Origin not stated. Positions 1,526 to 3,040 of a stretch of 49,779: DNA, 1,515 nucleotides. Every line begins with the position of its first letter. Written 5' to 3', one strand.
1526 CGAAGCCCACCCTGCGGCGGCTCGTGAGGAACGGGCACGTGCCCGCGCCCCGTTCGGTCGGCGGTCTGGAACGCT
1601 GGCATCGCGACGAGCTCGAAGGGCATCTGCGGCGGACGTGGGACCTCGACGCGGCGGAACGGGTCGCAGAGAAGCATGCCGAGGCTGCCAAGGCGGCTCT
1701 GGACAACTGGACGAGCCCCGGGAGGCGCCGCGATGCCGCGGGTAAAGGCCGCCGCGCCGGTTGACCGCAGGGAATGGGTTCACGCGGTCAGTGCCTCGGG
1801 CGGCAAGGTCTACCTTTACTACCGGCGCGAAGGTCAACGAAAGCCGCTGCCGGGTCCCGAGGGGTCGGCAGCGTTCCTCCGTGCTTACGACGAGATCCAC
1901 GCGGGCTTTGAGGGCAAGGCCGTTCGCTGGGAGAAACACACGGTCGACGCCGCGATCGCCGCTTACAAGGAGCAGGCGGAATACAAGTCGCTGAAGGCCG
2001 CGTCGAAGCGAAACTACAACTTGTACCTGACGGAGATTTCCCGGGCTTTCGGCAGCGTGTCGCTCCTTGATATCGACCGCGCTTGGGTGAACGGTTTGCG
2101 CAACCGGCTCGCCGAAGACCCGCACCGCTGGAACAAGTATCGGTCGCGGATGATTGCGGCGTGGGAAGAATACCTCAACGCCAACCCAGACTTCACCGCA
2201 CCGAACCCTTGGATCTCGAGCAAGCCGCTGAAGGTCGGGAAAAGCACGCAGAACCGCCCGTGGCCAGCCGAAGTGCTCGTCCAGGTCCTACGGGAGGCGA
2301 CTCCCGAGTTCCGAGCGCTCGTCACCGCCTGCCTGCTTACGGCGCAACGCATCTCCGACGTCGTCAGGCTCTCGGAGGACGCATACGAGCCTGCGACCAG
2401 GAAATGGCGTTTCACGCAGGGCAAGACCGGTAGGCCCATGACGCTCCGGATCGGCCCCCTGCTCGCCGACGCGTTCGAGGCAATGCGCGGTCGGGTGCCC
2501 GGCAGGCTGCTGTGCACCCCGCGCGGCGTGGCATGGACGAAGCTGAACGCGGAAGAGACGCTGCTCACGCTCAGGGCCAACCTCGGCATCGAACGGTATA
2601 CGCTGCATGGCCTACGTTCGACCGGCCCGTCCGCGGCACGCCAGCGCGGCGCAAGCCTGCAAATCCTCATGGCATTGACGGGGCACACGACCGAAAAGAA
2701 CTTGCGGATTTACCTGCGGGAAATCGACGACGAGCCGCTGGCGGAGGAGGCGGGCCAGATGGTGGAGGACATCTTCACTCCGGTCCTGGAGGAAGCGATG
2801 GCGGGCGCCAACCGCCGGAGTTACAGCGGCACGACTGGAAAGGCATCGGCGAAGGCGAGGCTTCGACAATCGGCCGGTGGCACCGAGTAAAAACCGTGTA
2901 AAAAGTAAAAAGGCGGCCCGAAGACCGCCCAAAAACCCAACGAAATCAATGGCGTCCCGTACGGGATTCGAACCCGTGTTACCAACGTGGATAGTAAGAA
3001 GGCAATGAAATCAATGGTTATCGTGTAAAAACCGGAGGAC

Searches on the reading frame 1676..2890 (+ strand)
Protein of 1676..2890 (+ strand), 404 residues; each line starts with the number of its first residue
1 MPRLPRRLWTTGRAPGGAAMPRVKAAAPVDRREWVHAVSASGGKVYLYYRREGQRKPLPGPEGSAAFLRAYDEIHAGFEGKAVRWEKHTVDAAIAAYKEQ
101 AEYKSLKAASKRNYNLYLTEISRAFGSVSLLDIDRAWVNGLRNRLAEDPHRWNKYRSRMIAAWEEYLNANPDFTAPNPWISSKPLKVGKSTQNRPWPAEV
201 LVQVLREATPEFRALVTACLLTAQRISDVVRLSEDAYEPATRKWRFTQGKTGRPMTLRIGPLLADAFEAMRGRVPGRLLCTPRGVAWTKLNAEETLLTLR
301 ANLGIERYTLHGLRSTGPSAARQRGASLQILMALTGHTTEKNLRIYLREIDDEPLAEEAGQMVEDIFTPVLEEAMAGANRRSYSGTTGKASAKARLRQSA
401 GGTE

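Call 94: search_protein_families(library=phrogs, proteins=[window:1676-2890:+], max_evalue=0.001)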
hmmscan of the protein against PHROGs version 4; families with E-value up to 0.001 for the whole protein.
window:1676-2890:+ (404 aa): 2 families
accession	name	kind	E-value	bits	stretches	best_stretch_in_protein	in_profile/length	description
phrog_1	-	integration and excision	3.5e-33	116.7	1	24-375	99-459/611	integrase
phrog_216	-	integration and excision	1e-10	42.2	1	204-353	67-228/301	integrase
